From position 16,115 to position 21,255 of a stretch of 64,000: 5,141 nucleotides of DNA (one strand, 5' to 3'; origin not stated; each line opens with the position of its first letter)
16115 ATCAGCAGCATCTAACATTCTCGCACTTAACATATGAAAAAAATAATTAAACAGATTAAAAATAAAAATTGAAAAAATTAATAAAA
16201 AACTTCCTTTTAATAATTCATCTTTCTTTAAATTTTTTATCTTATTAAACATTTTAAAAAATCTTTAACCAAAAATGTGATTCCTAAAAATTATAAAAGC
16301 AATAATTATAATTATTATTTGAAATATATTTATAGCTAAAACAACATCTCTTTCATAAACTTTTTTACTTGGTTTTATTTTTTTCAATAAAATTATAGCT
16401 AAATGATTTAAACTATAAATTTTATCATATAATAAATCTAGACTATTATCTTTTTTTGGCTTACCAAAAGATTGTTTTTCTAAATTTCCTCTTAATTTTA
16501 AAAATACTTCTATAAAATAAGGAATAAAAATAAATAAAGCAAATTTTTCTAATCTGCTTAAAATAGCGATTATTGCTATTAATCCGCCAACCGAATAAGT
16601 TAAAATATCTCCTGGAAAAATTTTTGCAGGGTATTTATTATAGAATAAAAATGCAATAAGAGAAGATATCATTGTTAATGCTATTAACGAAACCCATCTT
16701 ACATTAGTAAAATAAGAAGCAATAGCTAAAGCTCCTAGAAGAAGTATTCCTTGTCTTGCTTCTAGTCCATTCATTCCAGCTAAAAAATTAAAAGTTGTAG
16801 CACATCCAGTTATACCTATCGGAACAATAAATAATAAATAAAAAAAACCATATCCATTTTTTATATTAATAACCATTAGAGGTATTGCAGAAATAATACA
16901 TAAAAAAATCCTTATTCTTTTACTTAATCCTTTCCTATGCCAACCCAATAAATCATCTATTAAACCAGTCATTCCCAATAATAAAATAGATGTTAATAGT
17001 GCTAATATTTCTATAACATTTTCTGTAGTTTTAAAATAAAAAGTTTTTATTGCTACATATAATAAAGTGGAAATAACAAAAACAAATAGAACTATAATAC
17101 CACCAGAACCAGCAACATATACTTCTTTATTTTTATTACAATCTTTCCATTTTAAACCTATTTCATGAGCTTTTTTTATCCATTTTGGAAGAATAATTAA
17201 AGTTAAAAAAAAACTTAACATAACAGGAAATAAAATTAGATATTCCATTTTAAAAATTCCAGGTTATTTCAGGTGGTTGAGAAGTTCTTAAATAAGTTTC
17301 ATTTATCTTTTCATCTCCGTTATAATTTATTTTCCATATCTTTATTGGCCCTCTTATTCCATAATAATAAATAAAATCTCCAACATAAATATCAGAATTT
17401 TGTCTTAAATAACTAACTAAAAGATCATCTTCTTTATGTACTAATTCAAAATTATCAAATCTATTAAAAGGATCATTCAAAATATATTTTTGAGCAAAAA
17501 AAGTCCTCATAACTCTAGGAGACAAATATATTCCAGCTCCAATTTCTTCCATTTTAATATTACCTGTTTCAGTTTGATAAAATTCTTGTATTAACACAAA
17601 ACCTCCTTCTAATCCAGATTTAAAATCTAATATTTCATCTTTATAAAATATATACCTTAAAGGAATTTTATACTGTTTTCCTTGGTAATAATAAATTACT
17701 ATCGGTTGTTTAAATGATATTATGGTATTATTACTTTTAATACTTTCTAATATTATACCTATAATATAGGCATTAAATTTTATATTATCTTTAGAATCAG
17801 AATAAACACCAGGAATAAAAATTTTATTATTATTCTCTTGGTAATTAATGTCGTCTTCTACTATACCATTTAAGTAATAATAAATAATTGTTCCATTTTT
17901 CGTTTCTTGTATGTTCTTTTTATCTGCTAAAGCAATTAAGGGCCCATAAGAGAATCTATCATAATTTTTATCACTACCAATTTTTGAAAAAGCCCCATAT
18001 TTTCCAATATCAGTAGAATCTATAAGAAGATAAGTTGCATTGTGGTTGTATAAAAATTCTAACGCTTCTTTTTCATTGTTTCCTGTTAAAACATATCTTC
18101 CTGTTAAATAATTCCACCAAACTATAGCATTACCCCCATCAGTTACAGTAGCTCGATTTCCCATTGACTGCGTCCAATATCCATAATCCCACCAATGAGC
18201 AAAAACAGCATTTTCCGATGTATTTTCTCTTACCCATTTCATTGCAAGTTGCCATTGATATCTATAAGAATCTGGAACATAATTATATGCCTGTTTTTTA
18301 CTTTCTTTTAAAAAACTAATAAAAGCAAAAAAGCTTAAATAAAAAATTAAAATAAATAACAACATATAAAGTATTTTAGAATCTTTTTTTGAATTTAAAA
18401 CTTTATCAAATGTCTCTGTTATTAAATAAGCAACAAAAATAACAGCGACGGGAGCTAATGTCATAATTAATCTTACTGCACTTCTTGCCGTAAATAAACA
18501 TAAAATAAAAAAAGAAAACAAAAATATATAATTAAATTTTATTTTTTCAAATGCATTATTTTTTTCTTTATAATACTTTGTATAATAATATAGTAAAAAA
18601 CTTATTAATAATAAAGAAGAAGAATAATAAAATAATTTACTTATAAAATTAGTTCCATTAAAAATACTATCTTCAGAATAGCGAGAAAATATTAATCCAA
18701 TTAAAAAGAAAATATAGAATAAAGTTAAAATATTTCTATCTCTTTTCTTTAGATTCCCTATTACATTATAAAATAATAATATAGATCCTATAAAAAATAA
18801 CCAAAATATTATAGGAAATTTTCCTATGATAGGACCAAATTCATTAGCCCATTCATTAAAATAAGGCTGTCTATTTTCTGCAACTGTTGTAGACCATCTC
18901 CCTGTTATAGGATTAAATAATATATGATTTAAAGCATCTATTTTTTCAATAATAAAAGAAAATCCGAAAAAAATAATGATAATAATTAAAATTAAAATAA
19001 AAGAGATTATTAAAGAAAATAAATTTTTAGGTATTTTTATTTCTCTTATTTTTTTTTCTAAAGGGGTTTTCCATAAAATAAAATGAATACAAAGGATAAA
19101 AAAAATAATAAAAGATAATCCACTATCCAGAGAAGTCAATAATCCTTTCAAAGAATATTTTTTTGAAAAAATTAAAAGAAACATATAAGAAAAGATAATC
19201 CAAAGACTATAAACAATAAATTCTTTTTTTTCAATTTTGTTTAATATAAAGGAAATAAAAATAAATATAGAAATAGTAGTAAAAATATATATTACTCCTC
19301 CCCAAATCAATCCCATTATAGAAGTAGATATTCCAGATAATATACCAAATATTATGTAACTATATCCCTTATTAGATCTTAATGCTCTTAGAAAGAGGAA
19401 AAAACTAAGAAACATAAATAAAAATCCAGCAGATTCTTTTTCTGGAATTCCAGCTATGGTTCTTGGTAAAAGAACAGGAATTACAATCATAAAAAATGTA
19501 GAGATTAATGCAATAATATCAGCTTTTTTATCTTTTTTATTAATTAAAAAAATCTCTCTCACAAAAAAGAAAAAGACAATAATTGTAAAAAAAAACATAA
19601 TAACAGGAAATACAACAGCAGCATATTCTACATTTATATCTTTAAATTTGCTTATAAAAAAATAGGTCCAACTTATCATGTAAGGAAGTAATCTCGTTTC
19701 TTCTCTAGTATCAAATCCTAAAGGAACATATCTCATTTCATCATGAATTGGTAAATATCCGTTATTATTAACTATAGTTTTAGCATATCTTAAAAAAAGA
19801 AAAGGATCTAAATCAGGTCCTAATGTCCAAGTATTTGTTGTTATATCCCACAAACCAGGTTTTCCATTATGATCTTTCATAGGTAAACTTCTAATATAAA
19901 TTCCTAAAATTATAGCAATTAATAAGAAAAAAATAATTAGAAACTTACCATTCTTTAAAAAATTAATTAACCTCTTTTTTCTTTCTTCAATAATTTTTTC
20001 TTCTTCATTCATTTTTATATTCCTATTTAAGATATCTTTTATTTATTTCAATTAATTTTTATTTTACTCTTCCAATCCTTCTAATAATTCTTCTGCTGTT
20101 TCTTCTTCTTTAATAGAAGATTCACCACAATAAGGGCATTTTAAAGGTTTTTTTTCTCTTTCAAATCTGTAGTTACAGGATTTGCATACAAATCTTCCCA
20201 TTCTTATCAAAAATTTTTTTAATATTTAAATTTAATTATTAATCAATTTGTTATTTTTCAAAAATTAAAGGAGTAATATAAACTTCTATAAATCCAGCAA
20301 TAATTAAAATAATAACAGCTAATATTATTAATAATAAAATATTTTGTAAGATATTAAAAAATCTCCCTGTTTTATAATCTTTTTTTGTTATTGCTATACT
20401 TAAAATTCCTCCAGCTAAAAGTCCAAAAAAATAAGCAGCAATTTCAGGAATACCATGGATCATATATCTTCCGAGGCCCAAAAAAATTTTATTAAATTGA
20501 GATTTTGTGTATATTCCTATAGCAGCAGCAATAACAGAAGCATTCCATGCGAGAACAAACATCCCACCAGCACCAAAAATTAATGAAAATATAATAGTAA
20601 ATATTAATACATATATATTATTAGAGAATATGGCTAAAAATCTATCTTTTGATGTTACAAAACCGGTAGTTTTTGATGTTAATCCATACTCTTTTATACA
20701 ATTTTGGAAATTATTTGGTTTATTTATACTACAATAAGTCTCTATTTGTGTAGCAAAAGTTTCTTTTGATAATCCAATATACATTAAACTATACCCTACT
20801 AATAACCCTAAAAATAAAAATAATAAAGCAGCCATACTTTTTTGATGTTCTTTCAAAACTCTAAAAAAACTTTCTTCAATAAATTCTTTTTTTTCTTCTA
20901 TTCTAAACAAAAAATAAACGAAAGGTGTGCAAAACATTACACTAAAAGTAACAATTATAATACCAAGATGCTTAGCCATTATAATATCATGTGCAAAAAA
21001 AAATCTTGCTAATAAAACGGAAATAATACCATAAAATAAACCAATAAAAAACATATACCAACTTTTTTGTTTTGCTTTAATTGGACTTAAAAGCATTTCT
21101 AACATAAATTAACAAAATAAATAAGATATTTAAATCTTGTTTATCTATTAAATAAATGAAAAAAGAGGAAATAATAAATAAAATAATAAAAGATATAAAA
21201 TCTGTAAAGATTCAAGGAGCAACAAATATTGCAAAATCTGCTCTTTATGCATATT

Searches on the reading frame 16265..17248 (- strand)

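Call 69: search_protein_families(library=pfam, proteins=[window:16265-17248:-], max_evalue=0.0001)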
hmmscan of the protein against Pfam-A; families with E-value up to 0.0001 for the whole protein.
window:16265-17248:- (327 aa): 1 family
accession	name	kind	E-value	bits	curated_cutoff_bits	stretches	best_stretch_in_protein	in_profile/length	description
PF00953.26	Glycos_transf_4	-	1.5e-26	93.8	27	1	82-231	2-159/160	Glycosyl transferase family 4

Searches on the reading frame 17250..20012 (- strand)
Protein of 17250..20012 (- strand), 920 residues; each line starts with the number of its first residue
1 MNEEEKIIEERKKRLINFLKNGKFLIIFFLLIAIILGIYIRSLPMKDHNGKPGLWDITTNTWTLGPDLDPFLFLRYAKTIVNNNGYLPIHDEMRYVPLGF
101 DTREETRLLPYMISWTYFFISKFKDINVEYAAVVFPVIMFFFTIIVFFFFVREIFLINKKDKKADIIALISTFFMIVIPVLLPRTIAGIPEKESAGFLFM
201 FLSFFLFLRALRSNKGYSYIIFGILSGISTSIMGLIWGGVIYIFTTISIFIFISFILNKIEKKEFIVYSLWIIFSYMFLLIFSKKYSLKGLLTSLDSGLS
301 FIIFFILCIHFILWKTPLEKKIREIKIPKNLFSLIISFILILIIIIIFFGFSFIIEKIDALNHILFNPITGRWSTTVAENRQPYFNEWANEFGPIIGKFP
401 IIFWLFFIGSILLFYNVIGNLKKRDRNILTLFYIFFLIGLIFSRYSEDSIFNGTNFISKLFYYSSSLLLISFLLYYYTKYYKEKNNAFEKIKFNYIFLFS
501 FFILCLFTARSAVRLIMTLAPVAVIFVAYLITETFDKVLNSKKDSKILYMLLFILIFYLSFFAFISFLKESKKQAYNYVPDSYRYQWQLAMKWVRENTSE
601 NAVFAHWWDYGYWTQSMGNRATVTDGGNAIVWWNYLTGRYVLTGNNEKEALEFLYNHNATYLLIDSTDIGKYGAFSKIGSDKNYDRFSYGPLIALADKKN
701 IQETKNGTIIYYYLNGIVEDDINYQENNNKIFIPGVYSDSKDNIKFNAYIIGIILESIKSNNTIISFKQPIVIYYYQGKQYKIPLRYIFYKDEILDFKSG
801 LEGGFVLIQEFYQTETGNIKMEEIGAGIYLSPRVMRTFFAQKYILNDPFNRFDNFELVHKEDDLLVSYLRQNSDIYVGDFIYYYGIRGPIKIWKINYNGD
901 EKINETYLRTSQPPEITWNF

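Call 38: search_protein_families(library=pfam, proteins=[window:17250-20012:-], max_evalue=0.001)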
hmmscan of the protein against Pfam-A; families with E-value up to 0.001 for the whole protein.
window:17250-20012:- (920 aa): 2 families
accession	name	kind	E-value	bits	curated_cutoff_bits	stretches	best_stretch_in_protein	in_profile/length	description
PF02516.20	STT3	-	4e-13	50.1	24.5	1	67-312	31-266/405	Oligosaccharyl transferase STT3, N-terminal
PF21436.2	STT3-PglB_core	-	0.00013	22.9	23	1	605-714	6-110/131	STT3/PglB/AglB core domain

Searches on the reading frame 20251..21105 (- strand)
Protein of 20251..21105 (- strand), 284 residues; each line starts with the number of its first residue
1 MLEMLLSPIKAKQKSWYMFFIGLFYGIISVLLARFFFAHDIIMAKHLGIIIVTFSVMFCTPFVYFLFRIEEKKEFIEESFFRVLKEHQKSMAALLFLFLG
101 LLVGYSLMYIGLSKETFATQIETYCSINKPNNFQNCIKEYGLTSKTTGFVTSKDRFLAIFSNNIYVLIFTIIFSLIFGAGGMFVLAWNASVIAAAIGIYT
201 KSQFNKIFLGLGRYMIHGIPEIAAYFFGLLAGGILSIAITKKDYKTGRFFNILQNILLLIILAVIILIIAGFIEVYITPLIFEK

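Call 69: search_protein_families(library=pfam, proteins=[window:20251-21105:-], max_evalue=0.0001)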
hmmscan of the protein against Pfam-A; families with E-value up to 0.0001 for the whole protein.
window:20251-21105:- (284 aa): 1 family
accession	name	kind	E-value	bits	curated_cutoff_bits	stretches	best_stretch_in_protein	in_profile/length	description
PF01944.22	SpoIIM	-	7.7e-18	65.4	26.9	1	93-279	1-163/163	Stage II sporulation protein M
